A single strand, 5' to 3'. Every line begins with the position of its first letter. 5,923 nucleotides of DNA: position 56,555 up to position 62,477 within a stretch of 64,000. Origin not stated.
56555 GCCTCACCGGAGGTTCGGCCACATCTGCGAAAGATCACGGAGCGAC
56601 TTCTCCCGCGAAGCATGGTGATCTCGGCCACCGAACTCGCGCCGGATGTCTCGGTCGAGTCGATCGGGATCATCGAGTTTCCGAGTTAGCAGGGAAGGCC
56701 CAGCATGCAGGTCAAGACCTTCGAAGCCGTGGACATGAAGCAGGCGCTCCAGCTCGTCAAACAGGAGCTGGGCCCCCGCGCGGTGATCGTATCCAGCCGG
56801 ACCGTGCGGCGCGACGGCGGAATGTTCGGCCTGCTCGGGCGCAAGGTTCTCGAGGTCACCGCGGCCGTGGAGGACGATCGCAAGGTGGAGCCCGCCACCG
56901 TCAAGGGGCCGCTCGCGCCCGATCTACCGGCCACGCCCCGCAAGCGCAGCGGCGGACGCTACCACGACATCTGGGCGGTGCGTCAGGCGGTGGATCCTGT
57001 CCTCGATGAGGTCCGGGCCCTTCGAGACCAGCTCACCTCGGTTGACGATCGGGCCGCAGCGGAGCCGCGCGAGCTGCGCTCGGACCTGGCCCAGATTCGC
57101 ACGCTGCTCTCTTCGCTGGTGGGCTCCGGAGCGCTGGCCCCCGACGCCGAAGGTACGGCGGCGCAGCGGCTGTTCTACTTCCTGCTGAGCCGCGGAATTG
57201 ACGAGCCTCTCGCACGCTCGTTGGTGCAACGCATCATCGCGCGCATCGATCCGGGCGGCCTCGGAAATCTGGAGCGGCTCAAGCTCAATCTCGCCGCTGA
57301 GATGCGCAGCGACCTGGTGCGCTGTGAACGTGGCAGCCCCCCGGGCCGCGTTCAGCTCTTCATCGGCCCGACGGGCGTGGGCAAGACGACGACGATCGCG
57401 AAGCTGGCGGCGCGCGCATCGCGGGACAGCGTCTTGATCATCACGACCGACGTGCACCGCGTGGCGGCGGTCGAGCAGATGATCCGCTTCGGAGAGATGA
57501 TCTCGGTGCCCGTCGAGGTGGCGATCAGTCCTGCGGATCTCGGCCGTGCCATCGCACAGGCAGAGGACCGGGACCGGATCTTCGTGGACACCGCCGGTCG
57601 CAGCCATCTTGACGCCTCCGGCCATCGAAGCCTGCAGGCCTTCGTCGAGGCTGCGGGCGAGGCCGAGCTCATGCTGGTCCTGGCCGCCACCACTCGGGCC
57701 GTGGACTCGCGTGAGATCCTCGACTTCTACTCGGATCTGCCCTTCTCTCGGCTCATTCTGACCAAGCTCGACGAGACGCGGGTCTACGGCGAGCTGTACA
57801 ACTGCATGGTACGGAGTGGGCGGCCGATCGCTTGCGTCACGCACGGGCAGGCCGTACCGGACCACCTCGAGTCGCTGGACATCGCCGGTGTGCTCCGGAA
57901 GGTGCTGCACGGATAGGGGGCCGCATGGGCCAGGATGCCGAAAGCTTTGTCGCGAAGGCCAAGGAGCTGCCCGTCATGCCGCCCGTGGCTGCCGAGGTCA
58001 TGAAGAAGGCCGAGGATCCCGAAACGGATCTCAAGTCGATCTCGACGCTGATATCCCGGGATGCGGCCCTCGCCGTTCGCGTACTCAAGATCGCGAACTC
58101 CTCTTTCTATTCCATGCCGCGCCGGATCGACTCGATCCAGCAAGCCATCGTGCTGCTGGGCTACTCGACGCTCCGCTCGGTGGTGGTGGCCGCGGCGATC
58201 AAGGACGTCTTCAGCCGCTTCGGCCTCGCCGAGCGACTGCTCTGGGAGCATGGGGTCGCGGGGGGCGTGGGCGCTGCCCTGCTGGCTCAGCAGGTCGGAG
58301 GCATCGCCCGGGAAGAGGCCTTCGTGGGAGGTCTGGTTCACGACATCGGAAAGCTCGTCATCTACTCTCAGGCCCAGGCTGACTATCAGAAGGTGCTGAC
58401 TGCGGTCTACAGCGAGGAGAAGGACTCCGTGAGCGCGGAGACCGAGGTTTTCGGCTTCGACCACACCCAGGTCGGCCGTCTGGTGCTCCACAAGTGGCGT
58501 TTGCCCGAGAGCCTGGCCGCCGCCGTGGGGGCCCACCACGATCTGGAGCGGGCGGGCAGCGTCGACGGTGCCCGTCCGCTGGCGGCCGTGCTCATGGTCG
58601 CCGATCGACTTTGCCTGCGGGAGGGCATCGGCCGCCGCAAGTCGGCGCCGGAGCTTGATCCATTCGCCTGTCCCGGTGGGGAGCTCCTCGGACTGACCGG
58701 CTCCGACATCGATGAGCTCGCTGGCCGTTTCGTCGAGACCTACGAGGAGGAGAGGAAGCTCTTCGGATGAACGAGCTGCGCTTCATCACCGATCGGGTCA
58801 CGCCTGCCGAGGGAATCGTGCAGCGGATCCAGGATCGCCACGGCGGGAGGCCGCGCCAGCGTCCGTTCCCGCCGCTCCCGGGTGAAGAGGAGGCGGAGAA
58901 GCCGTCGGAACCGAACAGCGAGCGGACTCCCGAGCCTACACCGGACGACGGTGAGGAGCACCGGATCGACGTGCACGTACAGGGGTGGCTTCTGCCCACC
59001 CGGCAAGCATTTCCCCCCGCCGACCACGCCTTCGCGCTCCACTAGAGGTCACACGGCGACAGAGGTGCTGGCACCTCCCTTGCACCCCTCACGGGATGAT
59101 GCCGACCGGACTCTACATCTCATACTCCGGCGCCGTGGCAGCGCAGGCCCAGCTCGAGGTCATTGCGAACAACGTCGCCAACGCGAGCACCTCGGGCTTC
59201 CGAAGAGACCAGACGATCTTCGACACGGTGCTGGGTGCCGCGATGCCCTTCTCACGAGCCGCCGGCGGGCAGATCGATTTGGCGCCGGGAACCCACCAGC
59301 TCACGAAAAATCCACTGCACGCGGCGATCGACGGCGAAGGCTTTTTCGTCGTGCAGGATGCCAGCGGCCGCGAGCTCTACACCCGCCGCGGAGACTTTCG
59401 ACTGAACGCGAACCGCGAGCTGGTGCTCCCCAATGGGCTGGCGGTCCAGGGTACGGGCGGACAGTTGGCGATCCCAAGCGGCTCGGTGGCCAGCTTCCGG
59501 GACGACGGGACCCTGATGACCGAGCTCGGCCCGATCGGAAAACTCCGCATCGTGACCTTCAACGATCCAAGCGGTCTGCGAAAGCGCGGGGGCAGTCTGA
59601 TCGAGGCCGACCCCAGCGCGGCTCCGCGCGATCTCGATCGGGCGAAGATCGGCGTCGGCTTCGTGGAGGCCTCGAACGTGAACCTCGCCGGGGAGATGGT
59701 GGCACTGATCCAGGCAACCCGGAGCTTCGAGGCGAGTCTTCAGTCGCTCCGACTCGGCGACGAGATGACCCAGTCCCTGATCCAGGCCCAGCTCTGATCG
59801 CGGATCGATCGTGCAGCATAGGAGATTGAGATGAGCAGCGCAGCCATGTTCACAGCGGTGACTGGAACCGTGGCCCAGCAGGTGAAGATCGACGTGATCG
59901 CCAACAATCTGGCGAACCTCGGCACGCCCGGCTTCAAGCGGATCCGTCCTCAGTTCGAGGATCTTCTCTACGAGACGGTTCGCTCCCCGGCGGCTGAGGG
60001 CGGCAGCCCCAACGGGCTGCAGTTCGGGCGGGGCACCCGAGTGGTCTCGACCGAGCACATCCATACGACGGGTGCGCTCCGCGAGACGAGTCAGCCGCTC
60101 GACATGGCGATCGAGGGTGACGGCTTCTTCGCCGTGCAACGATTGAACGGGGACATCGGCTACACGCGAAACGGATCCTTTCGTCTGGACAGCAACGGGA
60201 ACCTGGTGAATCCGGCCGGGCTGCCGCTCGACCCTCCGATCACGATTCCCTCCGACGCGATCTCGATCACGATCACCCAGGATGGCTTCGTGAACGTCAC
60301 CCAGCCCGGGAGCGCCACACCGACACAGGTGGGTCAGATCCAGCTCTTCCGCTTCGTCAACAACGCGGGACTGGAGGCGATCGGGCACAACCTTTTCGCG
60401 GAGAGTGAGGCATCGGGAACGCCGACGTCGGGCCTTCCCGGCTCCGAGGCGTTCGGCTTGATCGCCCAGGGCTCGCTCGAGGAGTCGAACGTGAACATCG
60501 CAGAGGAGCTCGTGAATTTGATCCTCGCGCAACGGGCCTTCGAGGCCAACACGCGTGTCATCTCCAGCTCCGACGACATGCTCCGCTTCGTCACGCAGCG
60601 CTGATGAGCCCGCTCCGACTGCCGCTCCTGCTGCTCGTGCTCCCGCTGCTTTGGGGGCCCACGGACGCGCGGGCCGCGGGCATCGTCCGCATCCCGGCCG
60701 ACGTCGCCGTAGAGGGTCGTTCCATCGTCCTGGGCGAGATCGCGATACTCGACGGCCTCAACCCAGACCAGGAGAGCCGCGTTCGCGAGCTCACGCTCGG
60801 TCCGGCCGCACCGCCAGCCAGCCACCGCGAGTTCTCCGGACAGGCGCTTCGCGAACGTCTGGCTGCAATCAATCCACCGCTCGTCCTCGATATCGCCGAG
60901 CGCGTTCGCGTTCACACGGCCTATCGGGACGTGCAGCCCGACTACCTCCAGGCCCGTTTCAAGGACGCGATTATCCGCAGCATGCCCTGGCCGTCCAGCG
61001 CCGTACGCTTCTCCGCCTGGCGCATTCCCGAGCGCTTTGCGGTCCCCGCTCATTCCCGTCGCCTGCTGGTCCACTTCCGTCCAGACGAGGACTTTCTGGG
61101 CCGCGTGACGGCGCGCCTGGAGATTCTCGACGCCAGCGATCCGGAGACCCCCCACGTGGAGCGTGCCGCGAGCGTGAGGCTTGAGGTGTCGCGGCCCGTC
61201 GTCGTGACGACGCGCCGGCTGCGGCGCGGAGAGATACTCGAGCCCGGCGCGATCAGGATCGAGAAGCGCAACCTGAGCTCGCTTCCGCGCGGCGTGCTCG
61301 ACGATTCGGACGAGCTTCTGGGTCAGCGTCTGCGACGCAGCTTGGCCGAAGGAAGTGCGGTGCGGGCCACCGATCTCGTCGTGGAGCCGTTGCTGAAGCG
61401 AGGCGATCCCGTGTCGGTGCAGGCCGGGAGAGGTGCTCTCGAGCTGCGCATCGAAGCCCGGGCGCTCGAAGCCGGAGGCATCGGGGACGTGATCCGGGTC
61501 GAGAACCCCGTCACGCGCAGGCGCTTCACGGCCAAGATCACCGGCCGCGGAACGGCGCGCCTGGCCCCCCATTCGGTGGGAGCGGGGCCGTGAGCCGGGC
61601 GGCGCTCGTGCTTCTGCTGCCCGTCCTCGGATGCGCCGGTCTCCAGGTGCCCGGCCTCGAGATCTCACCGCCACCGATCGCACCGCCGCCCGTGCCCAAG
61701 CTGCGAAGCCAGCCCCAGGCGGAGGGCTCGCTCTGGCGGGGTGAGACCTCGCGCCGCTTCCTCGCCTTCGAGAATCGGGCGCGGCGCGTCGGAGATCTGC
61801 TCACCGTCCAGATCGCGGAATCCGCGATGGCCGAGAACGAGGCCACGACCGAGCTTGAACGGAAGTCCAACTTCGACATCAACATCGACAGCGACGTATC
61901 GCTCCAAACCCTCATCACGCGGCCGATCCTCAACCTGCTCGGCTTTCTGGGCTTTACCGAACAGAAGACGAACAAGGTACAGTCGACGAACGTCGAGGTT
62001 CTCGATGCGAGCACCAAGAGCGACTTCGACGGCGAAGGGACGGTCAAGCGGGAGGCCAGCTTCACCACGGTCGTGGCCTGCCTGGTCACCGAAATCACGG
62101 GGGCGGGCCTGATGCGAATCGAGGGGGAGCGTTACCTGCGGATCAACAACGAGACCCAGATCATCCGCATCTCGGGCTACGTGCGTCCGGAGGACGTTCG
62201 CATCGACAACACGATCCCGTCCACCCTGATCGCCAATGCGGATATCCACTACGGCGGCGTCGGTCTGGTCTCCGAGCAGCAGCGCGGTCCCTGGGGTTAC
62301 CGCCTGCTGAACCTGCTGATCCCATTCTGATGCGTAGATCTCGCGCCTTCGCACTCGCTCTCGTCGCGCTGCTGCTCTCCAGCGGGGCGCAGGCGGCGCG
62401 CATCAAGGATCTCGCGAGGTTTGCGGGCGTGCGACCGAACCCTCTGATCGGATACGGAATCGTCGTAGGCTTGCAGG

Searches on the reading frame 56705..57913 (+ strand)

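Call 22: search_protein_families(library=pfam, proteins=[window:56705-57913:+], max_evalue=0.001)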
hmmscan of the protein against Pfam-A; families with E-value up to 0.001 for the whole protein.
window:56705-57913:+ (403 aa): 3 families
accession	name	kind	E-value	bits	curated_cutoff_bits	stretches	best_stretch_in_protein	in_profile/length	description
PF00448.28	SRP54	-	6.2e-35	121.1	22.7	1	216-401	3-195/196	SRP54-type protein, GTPase domain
PF13191.12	AAA_16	-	8.8e-05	23.5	32.6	1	204-326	16-138/167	AAA ATPase domain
PF13521.12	AAA_28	-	0.0006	20.5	27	0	218-298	3-83/164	AAA domain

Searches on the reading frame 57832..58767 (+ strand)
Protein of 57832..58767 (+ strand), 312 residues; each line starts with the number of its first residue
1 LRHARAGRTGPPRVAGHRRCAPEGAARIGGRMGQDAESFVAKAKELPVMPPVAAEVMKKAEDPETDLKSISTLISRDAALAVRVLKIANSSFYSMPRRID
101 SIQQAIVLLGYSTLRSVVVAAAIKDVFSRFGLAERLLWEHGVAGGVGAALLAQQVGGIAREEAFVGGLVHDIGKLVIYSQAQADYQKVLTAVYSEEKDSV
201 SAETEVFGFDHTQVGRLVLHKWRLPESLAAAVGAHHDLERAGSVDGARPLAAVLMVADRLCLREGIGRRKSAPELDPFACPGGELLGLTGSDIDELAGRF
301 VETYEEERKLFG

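Call 22: search_protein_families(library=pfam, proteins=[window:57832-58767:+], max_evalue=0.001)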
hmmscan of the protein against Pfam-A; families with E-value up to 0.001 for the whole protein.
window:57832-58767:+ (312 aa): 3 families
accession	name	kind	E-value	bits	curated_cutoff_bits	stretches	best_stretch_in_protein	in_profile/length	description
PF08668.18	HDOD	-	4e-56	190.1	22.9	1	46-237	1-195/196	HDOD domain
PF01966.28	HD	-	1.1e-08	35.8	22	1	140-260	4-113/116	HD domain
PF18019.7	Cas3_HD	-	2.5e-05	24.8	23.1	1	137-241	29-134/207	Cas3, HD domain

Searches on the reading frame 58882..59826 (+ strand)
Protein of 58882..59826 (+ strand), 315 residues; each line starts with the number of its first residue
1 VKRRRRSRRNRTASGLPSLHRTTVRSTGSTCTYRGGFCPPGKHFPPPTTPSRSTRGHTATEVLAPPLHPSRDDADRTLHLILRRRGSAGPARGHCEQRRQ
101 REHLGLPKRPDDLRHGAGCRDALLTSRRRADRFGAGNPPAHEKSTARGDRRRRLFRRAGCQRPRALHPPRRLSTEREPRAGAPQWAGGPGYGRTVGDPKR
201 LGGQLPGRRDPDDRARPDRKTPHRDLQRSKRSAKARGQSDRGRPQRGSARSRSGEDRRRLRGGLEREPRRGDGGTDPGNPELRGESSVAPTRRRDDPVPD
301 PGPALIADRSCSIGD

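Call 22: search_protein_families(library=pfam, proteins=[window:58882-59826:+], max_evalue=0.001)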
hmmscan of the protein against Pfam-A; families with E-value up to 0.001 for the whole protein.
window:58882-59826:+ (315 aa): 0 families

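Call 64: search_protein_families(library=pfam, proteins=[window:58985-59794:+], max_evalue=0.0001)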
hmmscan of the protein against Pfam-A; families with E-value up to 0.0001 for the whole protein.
window:58985-59794:+ (270 aa): 3 families
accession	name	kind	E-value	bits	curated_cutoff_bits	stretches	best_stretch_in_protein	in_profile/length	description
PF22692.1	LlgE_F_G_D1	-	8.9e-15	55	27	1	114-167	1-51/64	Flagellar hook protein FlgE/F/G D1 domain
PF06429.18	Flg_bbr_C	-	3.9e-14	52.3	23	1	225-267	3-45/46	Flagellar basal body rod FlgEFG protein C-terminal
PF00460.25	Flg_bb_rod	-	2.7e-09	37.3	20.7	1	43-73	1-31/31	Flagella basal body rod protein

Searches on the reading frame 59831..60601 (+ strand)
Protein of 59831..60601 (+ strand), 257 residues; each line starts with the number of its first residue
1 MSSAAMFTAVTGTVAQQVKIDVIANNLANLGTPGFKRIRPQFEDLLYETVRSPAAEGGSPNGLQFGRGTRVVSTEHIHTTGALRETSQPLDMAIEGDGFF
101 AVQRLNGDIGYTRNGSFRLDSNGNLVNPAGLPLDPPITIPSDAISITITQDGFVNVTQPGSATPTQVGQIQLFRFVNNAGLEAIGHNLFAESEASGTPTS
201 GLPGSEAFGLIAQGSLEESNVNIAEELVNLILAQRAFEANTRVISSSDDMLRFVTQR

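Call 22: search_protein_families(library=pfam, proteins=[window:59831-60601:+], max_evalue=0.001)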
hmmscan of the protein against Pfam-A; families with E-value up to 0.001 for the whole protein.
window:59831-60601:+ (257 aa): 3 families
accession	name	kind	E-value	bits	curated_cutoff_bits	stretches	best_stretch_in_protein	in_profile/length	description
PF22692.1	LlgE_F_G_D1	-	6.1e-25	87.6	27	1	93-156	1-64/64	Flagellar hook protein FlgE/F/G D1 domain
PF06429.18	Flg_bbr_C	-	5.4e-19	67.9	23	1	212-256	1-45/46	Flagellar basal body rod FlgEFG protein C-terminal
PF00460.25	Flg_bb_rod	-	4.2e-09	36.6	20.7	1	8-36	3-31/31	Flagella basal body rod protein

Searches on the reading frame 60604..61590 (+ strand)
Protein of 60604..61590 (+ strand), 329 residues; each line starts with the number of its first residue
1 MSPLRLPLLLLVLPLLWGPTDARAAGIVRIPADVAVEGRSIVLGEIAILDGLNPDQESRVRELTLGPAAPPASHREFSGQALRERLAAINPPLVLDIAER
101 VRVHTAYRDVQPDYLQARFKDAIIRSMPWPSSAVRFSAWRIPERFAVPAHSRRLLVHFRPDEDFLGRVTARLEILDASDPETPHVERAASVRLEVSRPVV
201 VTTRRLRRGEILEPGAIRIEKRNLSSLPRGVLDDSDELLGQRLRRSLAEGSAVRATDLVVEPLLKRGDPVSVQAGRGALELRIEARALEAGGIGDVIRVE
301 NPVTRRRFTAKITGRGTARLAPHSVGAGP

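Call 22: search_protein_families(library=pfam, proteins=[window:60604-61590:+], max_evalue=0.001)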
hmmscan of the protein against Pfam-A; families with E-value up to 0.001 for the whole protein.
window:60604-61590:+ (329 aa): 2 families
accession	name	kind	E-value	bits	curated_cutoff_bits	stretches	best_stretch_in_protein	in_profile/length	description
PF13144.11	ChapFlgA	-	4.8e-29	101.3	23.8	1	198-318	2-120/122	Chaperone for flagella basal body P-ring formation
PF08666.17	SAF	-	2.5e-12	47.6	21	1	197-259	1-63/63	SAF domain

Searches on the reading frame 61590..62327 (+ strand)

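Call 22: search_protein_families(library=pfam, proteins=[window:61590-62327:+], max_evalue=0.001)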
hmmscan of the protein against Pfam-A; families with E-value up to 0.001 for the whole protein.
window:61590-62327:+ (246 aa): 1 family
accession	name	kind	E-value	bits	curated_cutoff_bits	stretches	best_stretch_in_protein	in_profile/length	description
PF02107.21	FlgH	-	2.6e-47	161.1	27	1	43-245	2-172/172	Flagellar L-ring protein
